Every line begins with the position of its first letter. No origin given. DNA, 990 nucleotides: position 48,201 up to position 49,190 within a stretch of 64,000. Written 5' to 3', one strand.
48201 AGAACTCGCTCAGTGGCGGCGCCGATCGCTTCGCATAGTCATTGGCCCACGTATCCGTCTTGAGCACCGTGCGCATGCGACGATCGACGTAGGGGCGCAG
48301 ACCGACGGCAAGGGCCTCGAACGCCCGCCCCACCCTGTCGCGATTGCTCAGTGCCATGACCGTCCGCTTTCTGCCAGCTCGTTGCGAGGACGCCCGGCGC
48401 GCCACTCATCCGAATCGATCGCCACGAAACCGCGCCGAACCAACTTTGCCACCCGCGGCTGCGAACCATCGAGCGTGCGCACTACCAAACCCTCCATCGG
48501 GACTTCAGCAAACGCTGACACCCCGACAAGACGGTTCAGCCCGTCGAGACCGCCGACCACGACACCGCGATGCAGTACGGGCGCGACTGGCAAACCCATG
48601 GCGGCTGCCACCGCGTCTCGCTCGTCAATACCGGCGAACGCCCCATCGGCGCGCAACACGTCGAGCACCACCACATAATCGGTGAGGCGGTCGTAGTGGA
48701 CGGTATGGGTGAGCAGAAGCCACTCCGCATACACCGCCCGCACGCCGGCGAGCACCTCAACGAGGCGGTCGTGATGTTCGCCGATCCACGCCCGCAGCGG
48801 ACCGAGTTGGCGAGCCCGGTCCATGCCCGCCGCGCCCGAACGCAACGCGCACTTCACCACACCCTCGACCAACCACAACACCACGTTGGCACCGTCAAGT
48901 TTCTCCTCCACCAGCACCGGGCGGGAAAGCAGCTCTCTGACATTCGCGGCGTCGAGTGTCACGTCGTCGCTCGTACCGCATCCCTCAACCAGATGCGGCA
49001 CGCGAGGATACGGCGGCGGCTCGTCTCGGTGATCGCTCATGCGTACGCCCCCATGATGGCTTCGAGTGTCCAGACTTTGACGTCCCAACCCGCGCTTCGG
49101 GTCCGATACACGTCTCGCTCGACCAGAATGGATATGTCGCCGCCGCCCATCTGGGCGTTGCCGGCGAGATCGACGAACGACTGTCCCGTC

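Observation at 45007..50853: Translationally coupled ABC-ATPase / PIN-like / RNA ligase / HEPN-DUF499 four-gene operon: candidate RNA-targeting and RNA-repair conflict system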

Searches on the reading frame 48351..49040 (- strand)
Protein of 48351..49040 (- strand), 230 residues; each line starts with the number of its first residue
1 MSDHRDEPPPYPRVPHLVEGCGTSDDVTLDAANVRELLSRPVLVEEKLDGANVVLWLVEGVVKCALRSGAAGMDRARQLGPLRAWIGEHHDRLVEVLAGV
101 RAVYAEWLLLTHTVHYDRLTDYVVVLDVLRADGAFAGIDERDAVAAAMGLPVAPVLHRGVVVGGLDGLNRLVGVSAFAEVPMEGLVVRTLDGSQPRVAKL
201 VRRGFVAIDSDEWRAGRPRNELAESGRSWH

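Call 7: search_protein_families(library=pfam, proteins=[window:48351-49040:-], max_evalue=0.01)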
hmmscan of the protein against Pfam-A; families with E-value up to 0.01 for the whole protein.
window:48351-49040:- (230 aa): 1 family
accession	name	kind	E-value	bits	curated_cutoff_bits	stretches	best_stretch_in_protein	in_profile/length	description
PF09414.15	RNA_ligase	-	3.3e-19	70.1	27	1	41-200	2-170/171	RNA ligase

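Call 8: search_protein_families(library=padloc, proteins=[window:48351-49040:-], max_evalue=0.01)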
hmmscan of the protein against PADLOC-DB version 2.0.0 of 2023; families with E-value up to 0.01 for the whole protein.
window:48351-49040:- (230 aa): 0 families

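Call 10: search_protein_families(library=ncbifam, proteins=[window:48351-49040:-], max_evalue=0.01)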
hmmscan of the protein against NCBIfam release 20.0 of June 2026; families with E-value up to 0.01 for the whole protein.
window:48351-49040:- (230 aa): 1 family
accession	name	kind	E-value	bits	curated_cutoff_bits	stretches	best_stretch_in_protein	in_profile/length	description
TIGR01209.1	TIGR01209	hypoth_equivalog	0.0053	15.6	136.9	1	32-158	70-196/375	RNA ligase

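Call 14: find_encoding_contigs(protein=window:48351-49040:-, flank=10000, max_places=6)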
Protein seq(230 aa) (230 aa): 3 contigs read that carry it; 3 places shown.
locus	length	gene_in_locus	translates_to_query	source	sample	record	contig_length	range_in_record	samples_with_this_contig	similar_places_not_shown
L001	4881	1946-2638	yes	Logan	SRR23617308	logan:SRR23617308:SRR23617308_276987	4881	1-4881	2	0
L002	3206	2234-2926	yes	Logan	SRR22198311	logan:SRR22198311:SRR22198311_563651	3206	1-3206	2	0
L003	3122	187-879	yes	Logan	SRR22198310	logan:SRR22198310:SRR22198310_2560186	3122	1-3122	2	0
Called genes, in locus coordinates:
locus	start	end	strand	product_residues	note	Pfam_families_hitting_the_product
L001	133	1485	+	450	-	PF02463:SMC_N, PF13175:AAA_15, PF13476:AAA_23 (weak), PF13555:AAA_29 (weak), PF13304:AAA_21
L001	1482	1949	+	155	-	-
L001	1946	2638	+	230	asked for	PF09414:RNA_ligase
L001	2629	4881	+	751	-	?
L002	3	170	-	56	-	?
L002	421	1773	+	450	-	PF02463:SMC_N, PF13175:AAA_15, PF13476:AAA_23 (weak), PF13555:AAA_29 (weak), PF13304:AAA_21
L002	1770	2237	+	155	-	-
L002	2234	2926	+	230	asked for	PF09414:RNA_ligase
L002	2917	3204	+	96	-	?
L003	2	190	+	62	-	?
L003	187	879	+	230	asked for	PF09414:RNA_ligase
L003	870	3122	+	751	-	?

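Call 15: find_homologous_proteins(query=window:48351-49040:-)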
Query seq(230 aa) (230 aa): 310 proteins with E <= 0.001 among 4312 candidates; the best 120 are listed.
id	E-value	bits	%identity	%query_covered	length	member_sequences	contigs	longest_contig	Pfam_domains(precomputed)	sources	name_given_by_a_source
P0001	5.9e-134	463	93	97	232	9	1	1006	PF09414.16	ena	-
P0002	1.7e-82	294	64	97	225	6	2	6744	PF09414.16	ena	-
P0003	1.4e-75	272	61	97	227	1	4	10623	PF09414.16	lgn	-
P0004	1.6e-74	268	60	97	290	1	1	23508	PF09414.16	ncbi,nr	ncbi:MAG: hypothetical protein GEV08_07285 [Acidimicrobiia bacterium]|nr:hypothetical protein [Acidi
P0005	6.7e-74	266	60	97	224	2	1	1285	PF09414.16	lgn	-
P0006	2.2e-72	261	59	94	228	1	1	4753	PF09414.16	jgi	jgi:hypothetical protein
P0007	2.9e-72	261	59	97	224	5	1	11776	PF09414.16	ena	-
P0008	7.1e-72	260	60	97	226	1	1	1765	PF09414.16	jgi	-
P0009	2.6e-71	258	57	97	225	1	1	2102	PF09414.16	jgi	jgi:RNA ligase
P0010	6.7e-71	256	58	97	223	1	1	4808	PF09414.16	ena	-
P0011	1.1e-70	256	58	97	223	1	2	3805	PF09414.16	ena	-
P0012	1.1e-69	252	56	98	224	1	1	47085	PF09414.16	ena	-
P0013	1.2e-69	252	56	98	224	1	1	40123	PF09414.16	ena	-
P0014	1.2e-69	252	57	97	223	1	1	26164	PF09414.16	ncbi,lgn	-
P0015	3.7e-69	251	58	97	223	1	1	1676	PF09414.16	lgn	-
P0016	8.6e-69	249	58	97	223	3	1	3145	PF09414.16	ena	-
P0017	8.8e-69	249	57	97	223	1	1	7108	PF09414.16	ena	-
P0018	1.1e-68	249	56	97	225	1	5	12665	PF09414.16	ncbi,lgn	ncbi:MAG: RNA ligase family protein [Acidimicrobiales bacterium]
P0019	1.2e-68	249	56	93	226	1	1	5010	PF09414.16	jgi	jgi:hypothetical protein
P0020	1.3e-68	249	56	94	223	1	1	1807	PF09414.16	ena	-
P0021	1.3e-68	249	56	97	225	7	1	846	PF09414.16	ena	-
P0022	3.8e-68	247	56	97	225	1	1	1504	PF09414.16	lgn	-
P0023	5.8e-68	247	56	97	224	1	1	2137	PF09414.16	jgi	jgi:RNA ligase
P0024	7.9e-68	246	53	97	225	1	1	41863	PF09414.16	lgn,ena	-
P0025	9.4e-68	246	56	98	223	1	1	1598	PF09414.16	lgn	-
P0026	1.2e-67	246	56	97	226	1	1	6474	PF09414.16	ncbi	-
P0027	2.2e-67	245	51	97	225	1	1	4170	PF09414.16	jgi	jgi:RNA ligase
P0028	2.3e-67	245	56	96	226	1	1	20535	PF09414.16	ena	-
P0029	4.1e-67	244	56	97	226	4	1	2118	PF09414.16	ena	-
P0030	4.4e-67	244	56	97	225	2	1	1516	PF09414.16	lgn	-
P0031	6.8e-67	243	56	97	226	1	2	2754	PF09414.16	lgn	-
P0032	6.9e-67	243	56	97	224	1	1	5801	PF09414.16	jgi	jgi:hypothetical protein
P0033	9.2e-67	243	56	97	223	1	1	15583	PF09414.16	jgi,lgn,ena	-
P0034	1.3e-66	242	57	97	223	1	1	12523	PF09414.16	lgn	-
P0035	1.3e-66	242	56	98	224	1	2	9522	PF09414.16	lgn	-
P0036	1.4e-66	242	54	97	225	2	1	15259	PF09414.16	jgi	-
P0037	1.5e-66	242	55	98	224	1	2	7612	PF09414.16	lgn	-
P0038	1.9e-66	242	54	97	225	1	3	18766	PF09414.16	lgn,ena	-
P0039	2.2e-66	242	55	97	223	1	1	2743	PF09414.16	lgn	-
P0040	2.7e-66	241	56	97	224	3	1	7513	PF09414.16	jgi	jgi:hypothetical protein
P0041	3.0e-66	241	55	97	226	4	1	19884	PF09414.16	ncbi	-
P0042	3.5e-66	241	53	90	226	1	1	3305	PF09414.16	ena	-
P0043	4.2e-66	241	54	97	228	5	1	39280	PF09414.16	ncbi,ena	-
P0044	4.7e-66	241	57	98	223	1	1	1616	PF09414.16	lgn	-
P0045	5.5e-66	240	55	97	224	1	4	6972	PF09414.16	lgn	-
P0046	7.0e-66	240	54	97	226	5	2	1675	PF09414.16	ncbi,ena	-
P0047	1.0e-65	239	56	97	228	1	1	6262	PF09414.16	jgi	jgi:RNA ligase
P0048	1.3e-65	239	57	90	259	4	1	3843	PF09414.16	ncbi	ncbi:MAG: RNA ligase family protein, partial [Acidimicrobiales bacterium]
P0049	1.6e-65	239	55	97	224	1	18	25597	PF09414.16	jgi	jgi:hypothetical protein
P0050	1.6e-65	239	53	98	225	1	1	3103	PF09414.16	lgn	-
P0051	1.8e-65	239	54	97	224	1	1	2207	PF09414.16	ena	-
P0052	1.8e-65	239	55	95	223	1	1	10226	PF09414.16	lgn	-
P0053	1.8e-65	239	55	97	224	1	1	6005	PF09414.16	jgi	-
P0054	1.9e-65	239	57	94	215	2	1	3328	PF09414.16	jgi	-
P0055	2.7e-65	238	55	97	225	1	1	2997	PF09414.16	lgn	-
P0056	3.3e-65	238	54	97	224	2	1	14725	PF09414.16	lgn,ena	-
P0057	3.5e-65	238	55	97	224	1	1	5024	PF09414.16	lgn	-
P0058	4.1e-65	237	54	97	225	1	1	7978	PF09414.16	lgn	-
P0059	4.3e-65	237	52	97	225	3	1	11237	PF09414.16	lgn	-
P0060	6.9e-65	237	53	95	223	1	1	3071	PF09414.16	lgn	-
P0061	7.0e-65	237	54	98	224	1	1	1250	PF09414.16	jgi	jgi:hypothetical protein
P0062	7.3e-65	237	52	93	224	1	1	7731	PF09414.16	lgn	-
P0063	7.6e-65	237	54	97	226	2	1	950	PF09414.16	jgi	jgi:hypothetical protein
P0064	8.6e-65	236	52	97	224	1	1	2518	PF09414.16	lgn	-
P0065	9.8e-65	236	54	97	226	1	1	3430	PF09414.16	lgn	-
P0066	1.2e-64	236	58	97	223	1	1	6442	PF09414.16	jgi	jgi:hypothetical protein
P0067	1.3e-64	236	56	98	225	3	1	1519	PF09414.16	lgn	-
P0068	1.5e-64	236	54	97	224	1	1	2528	PF09414.16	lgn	-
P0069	1.6e-64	236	52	97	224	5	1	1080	PF09414.16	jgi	jgi:ATP-dependent RNA circularization protein (DNA/RNA ligase family)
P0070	2.1e-64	235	55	97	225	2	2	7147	PF09414.16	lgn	-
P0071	2.2e-64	235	54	95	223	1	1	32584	PF09414.16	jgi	jgi:hypothetical protein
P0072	2.3e-64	235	55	97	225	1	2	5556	PF09414.16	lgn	-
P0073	3.0e-64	235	54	98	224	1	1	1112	PF09414.16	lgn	-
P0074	3.0e-64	235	56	97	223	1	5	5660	PF09414.16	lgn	-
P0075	3.1e-64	235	56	97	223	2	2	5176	PF09414.16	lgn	-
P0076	3.7e-64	234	52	97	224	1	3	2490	PF09414.16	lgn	-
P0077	4.1e-64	234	55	97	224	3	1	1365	PF09414.16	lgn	-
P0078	1.4e-63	232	54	97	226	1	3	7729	PF09414.16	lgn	-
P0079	1.4e-63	232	53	94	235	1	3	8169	PF09414.16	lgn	-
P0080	1.7e-63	232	56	97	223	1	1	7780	PF09414.16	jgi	jgi:hypothetical protein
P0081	2.2e-63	232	55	97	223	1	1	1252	PF09414.16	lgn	-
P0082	2.2e-63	232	53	97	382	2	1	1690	PF09414.16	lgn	-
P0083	2.4e-63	232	53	97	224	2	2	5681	PF09414.16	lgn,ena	-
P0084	2.5e-63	232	53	98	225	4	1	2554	PF09414.16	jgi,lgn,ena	-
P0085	2.6e-63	232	54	97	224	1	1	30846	PF09414.16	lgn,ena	-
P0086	2.7e-63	232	54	97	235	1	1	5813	PF09414.16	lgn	-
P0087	3.0e-63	231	55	94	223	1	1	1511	PF09414.16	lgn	-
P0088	4.4e-63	231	52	97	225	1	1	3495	PF09414.16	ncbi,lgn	-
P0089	4.9e-63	231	52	98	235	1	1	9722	PF09414.16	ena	-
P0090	5.4e-63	231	54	98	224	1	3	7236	PF09414.16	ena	-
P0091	5.6e-63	230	50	97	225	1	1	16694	PF09414.16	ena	-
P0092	6.0e-63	230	55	97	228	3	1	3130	PF09414.16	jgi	jgi:RNA ligase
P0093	6.6e-63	230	56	97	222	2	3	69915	PF09414.16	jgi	-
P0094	7.6e-63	230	56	97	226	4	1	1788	PF09414.16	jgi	jgi:ATP-dependent RNA circularization protein (DNA/RNA ligase family)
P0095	7.7e-63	230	55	94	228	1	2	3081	PF09414.16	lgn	-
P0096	1.0e-62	230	56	97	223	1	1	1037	PF09414.16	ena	-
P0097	1.2e-62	229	53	94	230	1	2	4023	PF09414.16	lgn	-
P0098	1.2e-62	229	55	97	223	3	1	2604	PF09414.16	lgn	-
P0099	1.2e-62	229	53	94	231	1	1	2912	PF09414.16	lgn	-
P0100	1.3e-62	229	56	97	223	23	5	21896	PF09414.16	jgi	jgi:hypothetical protein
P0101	2.4e-62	228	52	98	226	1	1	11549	PF09414.16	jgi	jgi:RNA ligase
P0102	3.2e-62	228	51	96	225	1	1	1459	PF09414.16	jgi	jgi:hypothetical protein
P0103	3.4e-62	228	53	95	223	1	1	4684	PF09414.16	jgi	jgi:atypical dual specificity phosphatase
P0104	4.2e-62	228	53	97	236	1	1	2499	PF09414.16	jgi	jgi:hypothetical protein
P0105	4.5e-62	228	52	97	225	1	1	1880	PF09414.16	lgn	-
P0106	4.6e-62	227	55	94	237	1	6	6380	PF09414.16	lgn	-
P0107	5.0e-62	227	52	97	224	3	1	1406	PF09414.16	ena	-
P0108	5.4e-62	227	55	97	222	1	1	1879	PF09414.16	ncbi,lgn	-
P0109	5.8e-62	227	53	97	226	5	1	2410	PF09414.16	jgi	jgi:hypothetical protein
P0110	6.0e-62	227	51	97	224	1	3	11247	PF09414.16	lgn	-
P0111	7.1e-62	227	54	98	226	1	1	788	PF09414.16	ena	-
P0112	7.5e-62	227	56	97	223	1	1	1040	PF09414.16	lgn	-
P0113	8.9e-62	227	53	97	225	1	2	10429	PF09414.16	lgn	-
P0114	9.2e-62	226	51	90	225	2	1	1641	PF09414.16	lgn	-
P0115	9.6e-62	226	53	97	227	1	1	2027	PF09414.16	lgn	-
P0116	1.0e-61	226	53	97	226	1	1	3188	PF09414.16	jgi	-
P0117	1.1e-61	226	52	96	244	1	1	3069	PF09414.16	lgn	-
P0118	1.1e-61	226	52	96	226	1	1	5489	PF09414.16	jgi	jgi:atypical dual specificity phosphatase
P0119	1.3e-61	226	54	97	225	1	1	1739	PF09414.16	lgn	-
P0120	1.5e-61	226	52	95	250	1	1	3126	PF09414.16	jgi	jgi:RNA ligase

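Call 16: find_encoding_contigs(protein=P0002, flank=8000, max_places=3)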
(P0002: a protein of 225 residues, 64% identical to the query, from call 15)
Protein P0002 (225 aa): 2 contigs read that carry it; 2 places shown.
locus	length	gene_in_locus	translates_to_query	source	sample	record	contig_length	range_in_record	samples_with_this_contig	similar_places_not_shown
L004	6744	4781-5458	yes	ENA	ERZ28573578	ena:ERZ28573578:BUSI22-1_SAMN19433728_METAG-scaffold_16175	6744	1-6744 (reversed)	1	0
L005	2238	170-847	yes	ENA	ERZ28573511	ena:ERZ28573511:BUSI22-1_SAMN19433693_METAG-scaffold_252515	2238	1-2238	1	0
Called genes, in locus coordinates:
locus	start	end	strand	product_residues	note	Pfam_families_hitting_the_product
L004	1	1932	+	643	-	?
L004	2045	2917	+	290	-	-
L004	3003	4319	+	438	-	PF02463:SMC_N, PF13175:AAA_15, PF13476:AAA_23 (weak), PF13555:AAA_29 (weak), PF13304:AAA_21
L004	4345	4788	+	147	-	-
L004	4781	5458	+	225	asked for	PF09414:RNA_ligase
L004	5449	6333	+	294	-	PF18731:HEPN_Swt1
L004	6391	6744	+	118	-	?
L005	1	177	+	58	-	?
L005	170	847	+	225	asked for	PF09414:RNA_ligase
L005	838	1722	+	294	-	PF18731:HEPN_Swt1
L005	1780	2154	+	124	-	-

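Call 17: find_encoding_contigs(protein=P0003, flank=8000, max_places=3)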
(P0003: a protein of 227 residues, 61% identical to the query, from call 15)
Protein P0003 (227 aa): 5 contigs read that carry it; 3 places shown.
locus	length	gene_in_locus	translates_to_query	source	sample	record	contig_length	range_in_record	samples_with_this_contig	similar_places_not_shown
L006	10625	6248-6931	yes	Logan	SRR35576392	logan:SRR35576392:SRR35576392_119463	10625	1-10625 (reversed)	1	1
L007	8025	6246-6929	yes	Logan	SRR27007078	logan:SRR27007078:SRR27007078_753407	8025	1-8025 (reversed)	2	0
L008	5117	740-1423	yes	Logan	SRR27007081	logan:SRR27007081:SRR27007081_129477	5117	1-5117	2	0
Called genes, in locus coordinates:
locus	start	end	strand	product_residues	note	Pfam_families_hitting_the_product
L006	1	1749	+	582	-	?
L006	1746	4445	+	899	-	PF06634:DUF1156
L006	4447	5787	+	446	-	PF02463:SMC_N, PF13175:AAA_15, PF13476:AAA_23 (weak), PF13304:AAA_21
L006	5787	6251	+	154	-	-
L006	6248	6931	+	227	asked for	PF09414:RNA_ligase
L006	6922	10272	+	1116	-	PF18731:HEPN_Swt1, PF04465:DUF499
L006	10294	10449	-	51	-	-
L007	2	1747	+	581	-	?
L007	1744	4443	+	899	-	PF06634:DUF1156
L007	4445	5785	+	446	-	PF02463:SMC_N, PF13175:AAA_15, PF13476:AAA_23 (weak), PF13304:AAA_21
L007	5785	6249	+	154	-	-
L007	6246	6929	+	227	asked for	PF09414:RNA_ligase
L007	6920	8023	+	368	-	?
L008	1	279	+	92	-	?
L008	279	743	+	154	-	-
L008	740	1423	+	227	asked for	PF09414:RNA_ligase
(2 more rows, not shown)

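Call 18: find_encoding_contigs(protein=P0004, flank=8000, max_places=3)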
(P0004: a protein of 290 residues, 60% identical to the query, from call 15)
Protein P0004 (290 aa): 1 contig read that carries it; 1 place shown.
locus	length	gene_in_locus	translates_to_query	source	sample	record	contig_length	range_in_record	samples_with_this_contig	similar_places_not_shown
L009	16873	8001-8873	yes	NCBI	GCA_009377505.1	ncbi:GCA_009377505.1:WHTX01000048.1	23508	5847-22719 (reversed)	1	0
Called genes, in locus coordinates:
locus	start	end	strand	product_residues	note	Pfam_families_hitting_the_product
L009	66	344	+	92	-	PF14542:Acetyltransf_CG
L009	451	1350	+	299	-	PF21863:HTH_67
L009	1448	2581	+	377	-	PF02518:HATPase_c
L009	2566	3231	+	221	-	PF00072:Response_reg, PF00196:GerE, PF08281:Sigma70_r4_2 (weak)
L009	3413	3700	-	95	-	PF05360:YiaAB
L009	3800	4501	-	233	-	-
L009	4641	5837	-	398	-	PF00067:p450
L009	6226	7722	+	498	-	PF02463:SMC_N (weak), PF13175:AAA_15 (faint), PF13304:AAA_21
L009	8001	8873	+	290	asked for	PF09414:RNA_ligase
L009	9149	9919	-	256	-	PF00149:Metallophos, PF12850:Metallophos_2 (weak)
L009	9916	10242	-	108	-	-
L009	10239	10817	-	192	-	PF14907:NTP_transf_5 (weak), PF09970:DUF2204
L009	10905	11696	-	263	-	PF19187:HTH_PafC (faint), PF08279:HTH_11, PF13280:WYL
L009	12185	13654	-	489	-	PF00033:Cytochrome_B, PF13631:Cytochrom_B_N_2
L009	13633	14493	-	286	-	PF19297:QcrA_N, PF00355:Rieske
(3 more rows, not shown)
